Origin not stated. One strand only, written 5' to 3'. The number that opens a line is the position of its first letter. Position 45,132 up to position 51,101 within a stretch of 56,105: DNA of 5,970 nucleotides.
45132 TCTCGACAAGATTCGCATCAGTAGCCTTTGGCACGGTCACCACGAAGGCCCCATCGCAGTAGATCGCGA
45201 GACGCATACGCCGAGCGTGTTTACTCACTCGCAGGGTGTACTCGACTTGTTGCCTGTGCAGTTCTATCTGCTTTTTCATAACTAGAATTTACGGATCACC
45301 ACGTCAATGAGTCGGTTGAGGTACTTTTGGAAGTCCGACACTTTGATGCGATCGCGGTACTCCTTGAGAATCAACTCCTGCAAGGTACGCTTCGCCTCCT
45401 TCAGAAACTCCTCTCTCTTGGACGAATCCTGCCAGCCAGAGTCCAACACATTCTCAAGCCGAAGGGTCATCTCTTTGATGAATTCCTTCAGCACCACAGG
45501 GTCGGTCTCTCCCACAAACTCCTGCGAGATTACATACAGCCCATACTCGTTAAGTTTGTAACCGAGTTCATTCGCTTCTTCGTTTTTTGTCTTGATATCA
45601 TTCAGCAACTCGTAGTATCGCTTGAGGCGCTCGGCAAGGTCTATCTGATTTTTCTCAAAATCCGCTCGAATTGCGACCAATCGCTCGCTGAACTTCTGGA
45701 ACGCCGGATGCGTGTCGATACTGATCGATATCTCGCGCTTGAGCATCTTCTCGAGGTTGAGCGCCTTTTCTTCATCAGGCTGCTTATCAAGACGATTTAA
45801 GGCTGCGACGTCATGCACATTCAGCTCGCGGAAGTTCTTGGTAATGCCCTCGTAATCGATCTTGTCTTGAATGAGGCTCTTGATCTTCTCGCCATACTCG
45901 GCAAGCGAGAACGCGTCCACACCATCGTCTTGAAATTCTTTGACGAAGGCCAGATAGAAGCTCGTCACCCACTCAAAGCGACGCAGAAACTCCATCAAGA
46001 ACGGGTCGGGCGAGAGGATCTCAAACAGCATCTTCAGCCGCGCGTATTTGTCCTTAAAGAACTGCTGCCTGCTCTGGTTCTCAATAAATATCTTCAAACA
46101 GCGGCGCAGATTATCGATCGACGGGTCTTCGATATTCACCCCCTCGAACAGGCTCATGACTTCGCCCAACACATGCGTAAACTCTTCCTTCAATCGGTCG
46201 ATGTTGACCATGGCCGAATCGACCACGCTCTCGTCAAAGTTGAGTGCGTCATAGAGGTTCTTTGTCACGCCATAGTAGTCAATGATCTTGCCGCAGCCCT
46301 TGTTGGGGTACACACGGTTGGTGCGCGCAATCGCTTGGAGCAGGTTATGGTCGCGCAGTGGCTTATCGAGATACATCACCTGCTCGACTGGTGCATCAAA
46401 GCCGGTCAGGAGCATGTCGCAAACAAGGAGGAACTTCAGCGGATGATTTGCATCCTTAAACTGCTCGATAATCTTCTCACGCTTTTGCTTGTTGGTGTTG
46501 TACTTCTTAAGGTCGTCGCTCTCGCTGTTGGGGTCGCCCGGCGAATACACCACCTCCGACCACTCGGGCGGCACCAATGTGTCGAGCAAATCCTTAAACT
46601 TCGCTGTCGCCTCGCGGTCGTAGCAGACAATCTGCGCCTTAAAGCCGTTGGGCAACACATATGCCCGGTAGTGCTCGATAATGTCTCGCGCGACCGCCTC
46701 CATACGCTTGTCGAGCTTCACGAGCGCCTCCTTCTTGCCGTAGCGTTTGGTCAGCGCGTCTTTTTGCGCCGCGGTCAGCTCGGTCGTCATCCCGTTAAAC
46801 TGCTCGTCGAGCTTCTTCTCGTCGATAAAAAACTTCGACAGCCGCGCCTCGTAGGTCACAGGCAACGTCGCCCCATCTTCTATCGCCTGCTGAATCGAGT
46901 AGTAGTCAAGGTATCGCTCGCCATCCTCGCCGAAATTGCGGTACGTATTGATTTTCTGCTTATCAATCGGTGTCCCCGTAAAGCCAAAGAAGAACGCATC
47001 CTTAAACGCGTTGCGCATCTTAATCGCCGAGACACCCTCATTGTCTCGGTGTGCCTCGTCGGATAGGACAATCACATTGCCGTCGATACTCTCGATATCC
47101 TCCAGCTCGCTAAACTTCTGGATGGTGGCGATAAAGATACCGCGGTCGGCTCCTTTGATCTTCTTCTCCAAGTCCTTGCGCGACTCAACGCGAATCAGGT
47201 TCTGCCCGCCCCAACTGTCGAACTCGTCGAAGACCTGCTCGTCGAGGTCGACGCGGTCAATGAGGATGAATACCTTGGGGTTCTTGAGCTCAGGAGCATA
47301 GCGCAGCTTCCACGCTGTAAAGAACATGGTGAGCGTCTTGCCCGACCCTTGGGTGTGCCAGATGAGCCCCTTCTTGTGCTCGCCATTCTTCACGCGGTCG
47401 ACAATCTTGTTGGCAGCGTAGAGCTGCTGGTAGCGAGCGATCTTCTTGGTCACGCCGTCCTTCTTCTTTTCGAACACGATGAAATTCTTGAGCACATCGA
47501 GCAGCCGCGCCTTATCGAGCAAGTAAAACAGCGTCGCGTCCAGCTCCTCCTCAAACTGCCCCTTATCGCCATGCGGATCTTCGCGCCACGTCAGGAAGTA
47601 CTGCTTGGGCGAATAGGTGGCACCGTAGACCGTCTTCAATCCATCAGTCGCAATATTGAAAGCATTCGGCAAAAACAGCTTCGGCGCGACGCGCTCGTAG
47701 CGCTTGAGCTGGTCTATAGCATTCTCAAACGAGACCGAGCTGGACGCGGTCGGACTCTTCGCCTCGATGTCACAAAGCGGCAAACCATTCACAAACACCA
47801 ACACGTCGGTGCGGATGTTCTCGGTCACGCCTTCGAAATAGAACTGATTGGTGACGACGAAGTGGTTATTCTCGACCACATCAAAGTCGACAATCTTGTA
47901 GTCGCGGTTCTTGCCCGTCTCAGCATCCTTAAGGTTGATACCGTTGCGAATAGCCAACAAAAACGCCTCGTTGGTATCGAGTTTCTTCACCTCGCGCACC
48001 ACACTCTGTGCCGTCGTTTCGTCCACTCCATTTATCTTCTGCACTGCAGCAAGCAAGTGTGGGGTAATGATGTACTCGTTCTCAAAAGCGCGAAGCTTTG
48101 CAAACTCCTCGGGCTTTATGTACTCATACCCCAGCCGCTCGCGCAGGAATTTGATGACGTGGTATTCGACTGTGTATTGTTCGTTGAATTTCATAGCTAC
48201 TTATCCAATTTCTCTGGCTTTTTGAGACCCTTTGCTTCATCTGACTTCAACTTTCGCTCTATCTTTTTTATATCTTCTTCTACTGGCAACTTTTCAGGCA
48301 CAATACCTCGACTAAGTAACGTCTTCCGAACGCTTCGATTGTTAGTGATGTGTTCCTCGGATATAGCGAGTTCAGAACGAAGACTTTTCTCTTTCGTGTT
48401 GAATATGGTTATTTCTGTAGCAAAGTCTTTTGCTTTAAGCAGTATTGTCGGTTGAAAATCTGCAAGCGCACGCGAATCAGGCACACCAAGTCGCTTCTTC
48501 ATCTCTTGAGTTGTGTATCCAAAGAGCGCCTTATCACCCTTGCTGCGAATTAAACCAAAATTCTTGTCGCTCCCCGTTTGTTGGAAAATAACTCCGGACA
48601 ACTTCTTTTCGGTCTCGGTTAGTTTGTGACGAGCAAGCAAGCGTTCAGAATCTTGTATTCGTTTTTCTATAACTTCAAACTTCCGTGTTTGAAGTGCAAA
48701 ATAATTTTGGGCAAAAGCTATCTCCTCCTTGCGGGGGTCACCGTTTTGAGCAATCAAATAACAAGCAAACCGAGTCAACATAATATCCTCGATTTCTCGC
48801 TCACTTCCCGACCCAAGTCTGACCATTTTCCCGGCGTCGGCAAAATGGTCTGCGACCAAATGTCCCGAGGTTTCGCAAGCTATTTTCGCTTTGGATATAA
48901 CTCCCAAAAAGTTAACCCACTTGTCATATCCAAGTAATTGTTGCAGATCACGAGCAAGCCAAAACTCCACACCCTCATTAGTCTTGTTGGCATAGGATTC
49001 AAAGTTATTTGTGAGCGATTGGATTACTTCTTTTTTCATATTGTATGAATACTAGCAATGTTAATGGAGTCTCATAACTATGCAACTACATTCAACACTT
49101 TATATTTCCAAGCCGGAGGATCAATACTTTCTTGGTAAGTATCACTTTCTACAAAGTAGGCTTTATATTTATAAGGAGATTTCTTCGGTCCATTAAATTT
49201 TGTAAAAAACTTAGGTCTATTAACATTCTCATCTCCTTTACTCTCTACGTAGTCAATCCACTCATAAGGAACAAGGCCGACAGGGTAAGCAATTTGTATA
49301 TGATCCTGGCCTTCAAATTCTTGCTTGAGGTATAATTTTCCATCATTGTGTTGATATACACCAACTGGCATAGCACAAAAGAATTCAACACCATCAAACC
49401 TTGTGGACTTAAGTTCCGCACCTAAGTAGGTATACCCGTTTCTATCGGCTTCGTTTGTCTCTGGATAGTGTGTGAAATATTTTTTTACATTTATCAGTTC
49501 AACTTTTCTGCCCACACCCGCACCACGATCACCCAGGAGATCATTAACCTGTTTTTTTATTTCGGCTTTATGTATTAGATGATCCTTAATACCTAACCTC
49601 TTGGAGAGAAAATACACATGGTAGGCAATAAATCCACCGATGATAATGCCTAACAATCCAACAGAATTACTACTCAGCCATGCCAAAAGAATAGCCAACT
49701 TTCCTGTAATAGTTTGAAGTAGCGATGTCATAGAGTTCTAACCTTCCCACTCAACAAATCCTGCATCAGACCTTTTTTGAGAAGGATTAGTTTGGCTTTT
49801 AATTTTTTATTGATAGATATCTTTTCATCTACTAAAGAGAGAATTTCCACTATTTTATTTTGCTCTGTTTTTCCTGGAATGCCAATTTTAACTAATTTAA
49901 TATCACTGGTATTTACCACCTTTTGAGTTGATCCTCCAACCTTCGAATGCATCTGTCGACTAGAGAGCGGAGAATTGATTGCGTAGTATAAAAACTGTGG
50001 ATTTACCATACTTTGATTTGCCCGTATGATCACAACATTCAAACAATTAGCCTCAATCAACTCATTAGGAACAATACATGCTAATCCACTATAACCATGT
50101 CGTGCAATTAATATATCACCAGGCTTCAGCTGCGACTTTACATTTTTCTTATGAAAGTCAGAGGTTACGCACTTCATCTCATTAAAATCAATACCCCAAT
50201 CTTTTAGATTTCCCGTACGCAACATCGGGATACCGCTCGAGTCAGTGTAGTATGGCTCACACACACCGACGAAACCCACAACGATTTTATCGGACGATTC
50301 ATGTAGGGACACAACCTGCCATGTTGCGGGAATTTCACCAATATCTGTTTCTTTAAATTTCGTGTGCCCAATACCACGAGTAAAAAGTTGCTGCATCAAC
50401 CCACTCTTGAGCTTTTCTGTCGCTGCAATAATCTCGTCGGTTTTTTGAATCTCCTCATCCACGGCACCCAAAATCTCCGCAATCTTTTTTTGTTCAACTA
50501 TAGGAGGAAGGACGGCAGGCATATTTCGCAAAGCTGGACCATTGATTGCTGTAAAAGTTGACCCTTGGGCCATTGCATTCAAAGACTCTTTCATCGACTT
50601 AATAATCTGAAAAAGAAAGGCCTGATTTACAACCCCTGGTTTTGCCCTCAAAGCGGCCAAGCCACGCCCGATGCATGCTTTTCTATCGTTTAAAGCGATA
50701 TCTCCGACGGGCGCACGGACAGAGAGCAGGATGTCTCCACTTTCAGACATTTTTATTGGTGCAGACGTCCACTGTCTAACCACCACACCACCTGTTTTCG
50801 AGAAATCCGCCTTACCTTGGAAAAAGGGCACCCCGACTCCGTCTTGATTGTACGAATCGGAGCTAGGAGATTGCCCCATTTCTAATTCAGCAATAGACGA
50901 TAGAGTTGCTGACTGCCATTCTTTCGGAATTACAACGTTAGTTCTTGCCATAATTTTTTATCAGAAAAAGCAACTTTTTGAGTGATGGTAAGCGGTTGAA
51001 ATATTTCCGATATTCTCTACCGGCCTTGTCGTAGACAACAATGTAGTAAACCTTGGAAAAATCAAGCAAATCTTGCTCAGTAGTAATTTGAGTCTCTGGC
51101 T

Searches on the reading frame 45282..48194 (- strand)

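Call 79: search_protein_families(library=pfam, proteins=[window:45282-48194:-], max_evalue=0.0001)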
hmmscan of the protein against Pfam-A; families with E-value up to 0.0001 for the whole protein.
window:45282-48194:- (970 aa): 7 families
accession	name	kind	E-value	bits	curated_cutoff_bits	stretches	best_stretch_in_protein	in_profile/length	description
PF18766.7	SWI2_SNF2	-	3.6e-69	233.2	26.7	1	256-478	1-220/221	SWI2/SNF2 ATPase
PF04313.20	HSDR_N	-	2e-34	119.6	25.1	1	3-197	2-196/198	Type I restriction enzyme R protein N terminus (HSDR_N)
PF04851.21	ResIII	-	5.2e-26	92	22.5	1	253-410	4-163/164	Type III restriction enzyme, res subunit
PF22679.2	T1R_D3-like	-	1.5e-20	74.7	27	1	566-640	80-156/158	Type I restriction enzyme subunit R domain 3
PF11867.13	T1RH-like_C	-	1.2e-06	28.6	26.8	1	668-922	14-285/329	Type I restriction enzyme HindI endonuclease subunit-like, C-terminal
PF00270.35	DEAD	-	6.2e-06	26.5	26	1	280-395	21-140/167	DEAD/DEAH box helicase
PF00271.37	Helicase_C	-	8.7e-06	26.4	23.5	1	566-628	48-109/110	Helicase conserved C-terminal domain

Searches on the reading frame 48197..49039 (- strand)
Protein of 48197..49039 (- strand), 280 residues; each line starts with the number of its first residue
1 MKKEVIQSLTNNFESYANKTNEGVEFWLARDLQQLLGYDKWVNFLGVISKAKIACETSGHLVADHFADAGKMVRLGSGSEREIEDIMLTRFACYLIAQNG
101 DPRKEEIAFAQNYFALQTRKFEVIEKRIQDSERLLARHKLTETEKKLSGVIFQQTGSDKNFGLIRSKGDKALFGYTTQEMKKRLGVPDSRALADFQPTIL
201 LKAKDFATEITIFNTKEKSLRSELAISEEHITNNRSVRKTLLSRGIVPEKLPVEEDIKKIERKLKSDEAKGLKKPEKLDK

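Call 79: search_protein_families(library=pfam, proteins=[window:48197-49039:-], max_evalue=0.0001)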
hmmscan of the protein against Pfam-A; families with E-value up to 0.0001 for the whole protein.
window:48197-49039:- (280 aa): 1 family
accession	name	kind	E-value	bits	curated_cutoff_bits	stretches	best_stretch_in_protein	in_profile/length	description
PF02498.22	Bro-N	-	3.6e-09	37.5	25.6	1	21-111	7-92/96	BRO family, N-terminal domain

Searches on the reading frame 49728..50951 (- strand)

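Call 79: search_protein_families(library=pfam, proteins=[window:49728-50951:-], max_evalue=0.0001)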
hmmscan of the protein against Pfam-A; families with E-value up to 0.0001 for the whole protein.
window:49728-50951:- (407 aa): 1 family
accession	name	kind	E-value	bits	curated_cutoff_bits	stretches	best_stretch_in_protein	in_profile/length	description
PF01420.25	Methylase_S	-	5.8e-38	131.2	22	2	9-171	1-161/168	Type I restriction modification DNA specificity domain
